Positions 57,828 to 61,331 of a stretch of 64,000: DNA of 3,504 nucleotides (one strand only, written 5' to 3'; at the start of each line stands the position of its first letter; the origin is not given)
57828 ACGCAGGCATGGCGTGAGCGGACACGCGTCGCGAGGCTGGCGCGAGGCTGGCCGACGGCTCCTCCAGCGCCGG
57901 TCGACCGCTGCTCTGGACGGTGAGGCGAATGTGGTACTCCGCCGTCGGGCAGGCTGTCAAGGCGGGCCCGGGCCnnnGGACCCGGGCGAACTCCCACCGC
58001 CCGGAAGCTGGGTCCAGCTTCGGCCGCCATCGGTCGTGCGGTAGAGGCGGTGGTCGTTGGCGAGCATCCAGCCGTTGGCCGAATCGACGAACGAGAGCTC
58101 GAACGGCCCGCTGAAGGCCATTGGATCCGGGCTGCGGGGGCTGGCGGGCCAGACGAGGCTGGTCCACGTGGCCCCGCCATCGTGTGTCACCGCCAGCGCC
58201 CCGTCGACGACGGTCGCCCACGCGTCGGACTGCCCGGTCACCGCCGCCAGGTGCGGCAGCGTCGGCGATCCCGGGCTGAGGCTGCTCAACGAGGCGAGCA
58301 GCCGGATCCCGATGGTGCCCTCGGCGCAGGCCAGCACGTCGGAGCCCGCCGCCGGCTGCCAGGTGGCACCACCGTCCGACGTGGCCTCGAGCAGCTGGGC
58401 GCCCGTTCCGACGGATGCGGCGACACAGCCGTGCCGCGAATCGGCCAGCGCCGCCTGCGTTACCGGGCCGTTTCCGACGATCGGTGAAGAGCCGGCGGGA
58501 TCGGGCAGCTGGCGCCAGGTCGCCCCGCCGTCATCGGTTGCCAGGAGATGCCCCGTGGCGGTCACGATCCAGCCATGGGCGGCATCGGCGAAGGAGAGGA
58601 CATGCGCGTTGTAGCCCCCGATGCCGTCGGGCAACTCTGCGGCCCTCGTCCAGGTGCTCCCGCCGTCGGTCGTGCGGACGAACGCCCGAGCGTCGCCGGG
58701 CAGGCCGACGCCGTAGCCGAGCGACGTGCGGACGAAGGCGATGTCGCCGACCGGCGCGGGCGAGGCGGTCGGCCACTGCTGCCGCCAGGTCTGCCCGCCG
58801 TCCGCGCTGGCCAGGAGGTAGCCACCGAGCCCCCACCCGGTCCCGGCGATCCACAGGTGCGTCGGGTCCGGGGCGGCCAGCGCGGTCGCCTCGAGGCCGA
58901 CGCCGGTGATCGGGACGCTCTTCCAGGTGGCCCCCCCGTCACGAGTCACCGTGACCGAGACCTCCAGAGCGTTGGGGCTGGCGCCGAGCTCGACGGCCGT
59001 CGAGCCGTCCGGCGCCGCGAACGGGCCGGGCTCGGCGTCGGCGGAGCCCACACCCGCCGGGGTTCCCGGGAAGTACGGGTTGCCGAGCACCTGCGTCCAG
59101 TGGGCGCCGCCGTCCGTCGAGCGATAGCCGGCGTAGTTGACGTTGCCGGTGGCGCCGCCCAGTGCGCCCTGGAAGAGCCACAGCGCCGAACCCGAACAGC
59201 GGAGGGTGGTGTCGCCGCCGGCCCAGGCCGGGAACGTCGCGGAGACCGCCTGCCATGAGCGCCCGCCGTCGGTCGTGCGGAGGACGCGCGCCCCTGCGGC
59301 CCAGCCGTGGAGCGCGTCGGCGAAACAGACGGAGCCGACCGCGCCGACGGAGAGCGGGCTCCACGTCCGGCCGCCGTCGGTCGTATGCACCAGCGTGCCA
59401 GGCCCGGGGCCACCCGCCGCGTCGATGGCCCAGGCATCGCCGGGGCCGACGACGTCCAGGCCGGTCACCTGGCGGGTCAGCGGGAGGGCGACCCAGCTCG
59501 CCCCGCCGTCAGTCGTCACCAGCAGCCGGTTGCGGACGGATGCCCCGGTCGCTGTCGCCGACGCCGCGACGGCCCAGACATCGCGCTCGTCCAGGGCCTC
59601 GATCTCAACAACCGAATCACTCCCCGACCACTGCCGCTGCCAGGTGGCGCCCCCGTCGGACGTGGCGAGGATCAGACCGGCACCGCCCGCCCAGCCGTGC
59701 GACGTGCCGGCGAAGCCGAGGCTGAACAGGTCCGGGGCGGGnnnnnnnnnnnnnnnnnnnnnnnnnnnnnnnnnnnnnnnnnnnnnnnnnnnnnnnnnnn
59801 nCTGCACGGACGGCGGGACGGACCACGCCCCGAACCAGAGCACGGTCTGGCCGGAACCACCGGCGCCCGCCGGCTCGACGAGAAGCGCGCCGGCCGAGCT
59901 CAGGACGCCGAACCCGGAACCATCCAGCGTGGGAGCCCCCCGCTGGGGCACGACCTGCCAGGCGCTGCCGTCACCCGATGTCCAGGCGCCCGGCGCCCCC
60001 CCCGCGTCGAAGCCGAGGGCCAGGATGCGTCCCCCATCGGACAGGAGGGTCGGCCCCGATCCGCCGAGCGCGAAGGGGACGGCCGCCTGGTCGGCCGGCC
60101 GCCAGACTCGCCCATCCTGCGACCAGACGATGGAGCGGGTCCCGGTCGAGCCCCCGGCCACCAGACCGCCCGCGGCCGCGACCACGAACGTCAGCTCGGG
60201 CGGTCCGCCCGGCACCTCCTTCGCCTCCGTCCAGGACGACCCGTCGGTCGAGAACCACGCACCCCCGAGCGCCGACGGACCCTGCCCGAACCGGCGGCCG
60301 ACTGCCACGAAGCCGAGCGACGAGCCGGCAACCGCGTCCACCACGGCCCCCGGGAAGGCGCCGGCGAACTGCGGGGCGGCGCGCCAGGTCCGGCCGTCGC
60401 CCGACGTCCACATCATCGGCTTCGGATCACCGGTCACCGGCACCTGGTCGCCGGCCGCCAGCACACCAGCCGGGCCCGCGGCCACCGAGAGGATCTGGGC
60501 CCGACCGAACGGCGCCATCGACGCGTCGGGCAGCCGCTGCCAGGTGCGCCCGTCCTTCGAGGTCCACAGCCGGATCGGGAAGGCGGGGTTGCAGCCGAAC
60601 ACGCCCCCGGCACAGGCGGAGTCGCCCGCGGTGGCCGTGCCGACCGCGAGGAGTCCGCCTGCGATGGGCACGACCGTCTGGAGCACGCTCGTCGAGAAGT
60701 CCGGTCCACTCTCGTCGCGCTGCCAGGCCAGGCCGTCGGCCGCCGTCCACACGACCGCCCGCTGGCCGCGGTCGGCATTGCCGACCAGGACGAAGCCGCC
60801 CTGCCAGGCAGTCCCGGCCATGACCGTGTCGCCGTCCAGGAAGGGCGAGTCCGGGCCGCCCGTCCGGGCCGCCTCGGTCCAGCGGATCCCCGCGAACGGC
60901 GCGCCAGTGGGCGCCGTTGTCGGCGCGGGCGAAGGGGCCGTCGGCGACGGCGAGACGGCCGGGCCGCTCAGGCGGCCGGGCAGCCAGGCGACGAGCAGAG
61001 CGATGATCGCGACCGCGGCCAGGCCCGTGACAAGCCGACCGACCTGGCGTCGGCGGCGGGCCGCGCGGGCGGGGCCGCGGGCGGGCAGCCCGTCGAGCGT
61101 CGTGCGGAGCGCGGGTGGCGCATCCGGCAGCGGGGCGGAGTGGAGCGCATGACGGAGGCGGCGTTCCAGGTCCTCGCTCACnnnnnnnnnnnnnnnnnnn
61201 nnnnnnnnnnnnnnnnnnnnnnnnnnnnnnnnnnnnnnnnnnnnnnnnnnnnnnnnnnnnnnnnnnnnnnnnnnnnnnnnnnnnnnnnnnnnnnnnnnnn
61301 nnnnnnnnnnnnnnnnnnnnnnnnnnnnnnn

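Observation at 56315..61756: ECF sigma factor plus membrane anti-sigma with a ~950-aa BNR/Asp-box beta-propeller ectodomain, followed by a secreted S8/S53 peptidase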

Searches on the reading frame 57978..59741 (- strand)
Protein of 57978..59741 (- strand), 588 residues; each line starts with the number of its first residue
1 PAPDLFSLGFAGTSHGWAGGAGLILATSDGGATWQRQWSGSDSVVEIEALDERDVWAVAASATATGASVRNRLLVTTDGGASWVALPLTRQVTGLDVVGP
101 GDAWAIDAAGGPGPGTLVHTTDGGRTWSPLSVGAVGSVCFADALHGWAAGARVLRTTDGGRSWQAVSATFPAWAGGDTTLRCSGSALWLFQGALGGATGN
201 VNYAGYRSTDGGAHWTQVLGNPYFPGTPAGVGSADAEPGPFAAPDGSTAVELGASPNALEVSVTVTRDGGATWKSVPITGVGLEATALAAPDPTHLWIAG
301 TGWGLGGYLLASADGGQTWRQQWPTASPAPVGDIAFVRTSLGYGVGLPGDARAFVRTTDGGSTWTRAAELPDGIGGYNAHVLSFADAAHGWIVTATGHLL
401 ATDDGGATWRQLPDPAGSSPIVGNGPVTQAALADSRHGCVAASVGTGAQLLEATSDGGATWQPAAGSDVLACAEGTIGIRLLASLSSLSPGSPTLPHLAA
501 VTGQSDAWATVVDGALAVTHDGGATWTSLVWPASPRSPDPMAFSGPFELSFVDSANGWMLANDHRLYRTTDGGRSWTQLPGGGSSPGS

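Call 52: predict_structure(alignment_id=A4)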
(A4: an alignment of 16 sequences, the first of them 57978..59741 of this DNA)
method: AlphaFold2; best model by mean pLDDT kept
length: 588 residues; sequences in the alignment: 16
mean_pLDDT: 70.6   pTM: 0.52
mean pLDDT of the five models: 70.6, 70.0, 69.6, 68.6, 68.0
residues with pLDDT >= 90: 87; 70-90: 266; 50-70: 124; < 50: 111
segments of 3 or more residues with pLDDT < 50: 1-3, 171-176, 193-200, 221-238, 254-261, 278-282, 303-305, 465-497, 534-542, 582-588
pLDDT, mean of each block of 10 residues (from residue 1): 66 86 83 78 86 91 55 90 86 85 86 81 90 83 85 86 76 50 65 46 69 71 33 38 71 48 66 59 67 85 63 78 66 89 87 90 88 57 91 85 93 68 67 82 62 83 47 29 33 45 66 66 66 50 66 84 79 82 34
secondary structure, 60 per line:
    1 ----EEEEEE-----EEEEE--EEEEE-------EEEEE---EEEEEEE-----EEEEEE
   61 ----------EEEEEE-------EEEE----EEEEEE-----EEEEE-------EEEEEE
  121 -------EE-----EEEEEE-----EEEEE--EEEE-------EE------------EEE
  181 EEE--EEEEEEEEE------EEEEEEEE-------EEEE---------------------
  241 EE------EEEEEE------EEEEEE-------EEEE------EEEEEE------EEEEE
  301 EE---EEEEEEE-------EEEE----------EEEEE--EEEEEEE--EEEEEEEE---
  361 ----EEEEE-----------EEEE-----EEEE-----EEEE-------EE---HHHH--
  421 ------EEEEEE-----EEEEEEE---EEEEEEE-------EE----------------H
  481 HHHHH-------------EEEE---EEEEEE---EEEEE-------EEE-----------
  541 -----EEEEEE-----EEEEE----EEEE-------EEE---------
elements in order: E5-10 E16-20 E23-27 E35-39 E43-49 E55-60 E71-76 E84-87 E92-97 E103-107 E115-120 E135-140 E146-150 E153-156 E178-183 E186-194 E201-208 E216-219 E249-254 E261-266 E274-277 E284-289 E296-302 E306-312 E320-323 E334-338 E341-347 E350-357 E365-369 E381-384 E390-393 E399-402 H415-418 E427-432 E438-444 E448-454 H480-485 E499-502 E506-511 E515-519 E527-529 E546-551 E557-561 E566-569 E577-579

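Call 56: fold_search(model_id=the predicted structure, library=pdb)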
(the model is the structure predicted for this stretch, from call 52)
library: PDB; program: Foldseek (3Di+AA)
matches with E <= 10: 1416; with E <= 0.001: 794
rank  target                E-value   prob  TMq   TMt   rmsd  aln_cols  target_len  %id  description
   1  6p2m_A                9.4e-19  1.00  0.49  0.43  12.4       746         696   16  Crystal structure of the Caldicellulosiruptor lactoaceticus GH74 (ClGH74a) enzyme in complex with LLG xyloglucan (released 2019-07-31)
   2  5jwz_B                2.1e-17  1.00  0.51  0.43  11.3       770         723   16  Structure of a Putative Xyloglucanase from the Cellulolytic Bacteria Streptomyces sp. SirexAA-E (released 2016-06-01)
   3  5jwz_A                3.6e-17  1.00  0.48  0.41   9.5       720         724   17  Structure of a Putative Xyloglucanase from the Cellulolytic Bacteria Streptomyces sp. SirexAA-E (released 2016-06-01)
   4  6p2o_A                5.1e-17  1.00  0.50  0.42  11.8       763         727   16  Crystal structure of Streptomyces rapamycinicus GH74 in complex with xyloglucan fragments XLLG and XXXG (released 2019-07-31)
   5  4lgn                  6.9e-17  1.00  0.50  0.41  11.9       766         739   15  The structure of Acidothermus cellulolyticus family 74 glycoside hydrolase (released 2013-12-11)
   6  5fkt_A                1.8e-16  1.00  0.50  0.42  11.8       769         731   14  Unraveling the first step of xyloglucan degradation by the soil saprophyte Cellvibrio japonicus through the functional (released 2015-11-04)
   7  6mgl_A                2.1e-16  1.00  0.38  0.32  13.2       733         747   15  Crystal structure of the catalytic domain from GH74 enzyme PoGH74 from Paenibacillus odorifer, D60A mutant in complex  (released 2019-01-23)
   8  5fkq_B                2.6e-16  1.00  0.50  0.42  11.7       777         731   14  Unraveling the first step of xyloglucan degradation by the soil saprophyte Cellvibrio japonicus through the functional (released 2015-11-04)
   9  6p2n                  2.9e-16  1.00  0.39  0.33  13.2       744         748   14  Crystal structure of Paenibacillus graminis GH74 (PgGH74) (released 2019-07-31)
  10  6p2l_A                3.9e-16  1.00  0.54  0.47   9.8       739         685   14  Crystal structure of Niastella koreensis GH74 (NkGH74) enzyme (released 2019-07-31)
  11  5fkr                  3.9e-16  1.00  0.39  0.33  13.4       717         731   15  Unraveling the first step of xyloglucan degradation by the soil saprophyte Cellvibrio japonicus through the functional a (released 2015-11-25)
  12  5fkt_B                5.3e-16  1.00  0.40  0.34  12.7       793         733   15  Unraveling the first step of xyloglucan degradation by the soil saprophyte Cellvibrio japonicus through the functional (released 2015-11-04)
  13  5fkq_A                7.9e-16  1.00  0.50  0.42  11.8       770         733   14  Unraveling the first step of xyloglucan degradation by the soil saprophyte Cellvibrio japonicus through the functional (released 2015-11-04)
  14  2cn3_A                2.2e-15  1.00  0.35  0.30  17.0       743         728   16  Crystal Structures of Clostridium thermocellum Xyloglucanase (released 2006-05-22)
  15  2cn2_A                5.8e-15  1.00  0.35  0.30  16.9       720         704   16  Crystal Structures of Clostridium thermocellum Xyloglucanase (released 2006-05-22)
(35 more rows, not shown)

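Call 57: search_solved_structures(query=window:57978-59741:-, max_evalue=0.01, show_alignments=0)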
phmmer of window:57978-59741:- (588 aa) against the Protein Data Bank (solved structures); distinct sequences matched with E-value up to 0.01: 7.
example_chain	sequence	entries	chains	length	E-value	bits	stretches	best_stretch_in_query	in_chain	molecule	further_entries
5oj3_A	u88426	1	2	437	4e-15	58.8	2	258-412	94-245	Photosystem II stability/assembly factor HCF136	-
2xbg_A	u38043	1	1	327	8.2e-11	44.6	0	287-350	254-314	YCF48-LIKE PROTEIN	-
5ojr_A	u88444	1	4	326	9.7e-11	44.4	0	287-350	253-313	Ycf48-like protein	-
5ojp_A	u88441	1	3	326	1e-10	44.3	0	288-349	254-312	Ycf48-like protein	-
5oj5_A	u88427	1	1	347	1.4e-10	43.9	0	287-349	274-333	Ycf48-like protein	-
8am5_S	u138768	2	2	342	2.3e-09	39.8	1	13-137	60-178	Photosystem II assembly lipoprotein Ycf48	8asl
5hx0_A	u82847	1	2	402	0.0049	18.9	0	297-336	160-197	Uncharacterized protein Dfer_1899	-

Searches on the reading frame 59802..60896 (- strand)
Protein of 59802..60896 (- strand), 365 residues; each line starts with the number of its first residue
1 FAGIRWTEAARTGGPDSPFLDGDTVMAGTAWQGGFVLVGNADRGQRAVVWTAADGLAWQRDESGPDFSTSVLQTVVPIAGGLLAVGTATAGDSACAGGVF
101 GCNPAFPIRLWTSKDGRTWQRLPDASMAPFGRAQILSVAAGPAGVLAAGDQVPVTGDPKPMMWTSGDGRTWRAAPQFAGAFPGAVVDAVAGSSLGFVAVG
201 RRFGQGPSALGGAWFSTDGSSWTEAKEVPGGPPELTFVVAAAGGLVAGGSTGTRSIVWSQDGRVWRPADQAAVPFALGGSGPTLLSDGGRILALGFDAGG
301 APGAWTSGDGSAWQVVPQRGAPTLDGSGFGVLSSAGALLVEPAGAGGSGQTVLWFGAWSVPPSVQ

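Call 58: search_solved_structures(query=window:59802-60896:-, max_evalue=1, show_alignments=0)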
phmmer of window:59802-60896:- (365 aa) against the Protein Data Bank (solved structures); distinct sequences matched with E-value up to 1: 2.
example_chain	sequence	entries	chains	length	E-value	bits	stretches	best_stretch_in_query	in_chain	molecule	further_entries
5zfm_A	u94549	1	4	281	0.11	14.7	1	95-152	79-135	3-oxoacyl-acyl carrier protein reductase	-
5zi0_A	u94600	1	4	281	0.11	14.7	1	95-152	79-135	3-oxoacyl-acyl carrier protein reductase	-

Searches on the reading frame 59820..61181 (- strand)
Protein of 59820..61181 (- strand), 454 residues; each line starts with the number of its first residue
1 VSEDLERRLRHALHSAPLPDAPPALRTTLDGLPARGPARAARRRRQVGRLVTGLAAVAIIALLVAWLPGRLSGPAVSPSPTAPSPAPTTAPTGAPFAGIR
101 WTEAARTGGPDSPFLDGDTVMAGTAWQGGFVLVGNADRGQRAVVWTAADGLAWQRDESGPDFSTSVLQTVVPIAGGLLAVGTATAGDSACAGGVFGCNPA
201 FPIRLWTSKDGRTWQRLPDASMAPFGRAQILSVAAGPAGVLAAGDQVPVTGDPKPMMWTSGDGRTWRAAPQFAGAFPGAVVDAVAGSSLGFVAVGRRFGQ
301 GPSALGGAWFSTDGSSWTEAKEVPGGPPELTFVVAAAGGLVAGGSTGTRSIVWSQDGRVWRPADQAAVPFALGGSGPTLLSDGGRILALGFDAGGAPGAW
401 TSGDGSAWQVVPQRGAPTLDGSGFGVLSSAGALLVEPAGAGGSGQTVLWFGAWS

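Call 24: find_related_loci(query=window:59820-61181:-, collection=genome_contigs, flank=8000)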
Query seq(454 aa) (454 aa) in genome_contigs; peptide patterns used: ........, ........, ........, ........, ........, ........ (x = any residue, [..] = any of these).
160 stretches matched a pattern, but none encodes a relative of the query by tblastn (E <= 1e-3).

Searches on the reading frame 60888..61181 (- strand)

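Call 50: search_protein_families(library=pfam, proteins=[window:60888-61181:-], max_evalue=10)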
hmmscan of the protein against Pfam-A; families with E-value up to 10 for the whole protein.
seq(98 aa): 1 family
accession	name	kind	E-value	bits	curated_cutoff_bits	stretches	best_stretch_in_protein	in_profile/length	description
PF19965.4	VMAP-M2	-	0.022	14.9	27.7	1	6-57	130-187/214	vWA-MoxR associated protein middle region (VMAP-M) 2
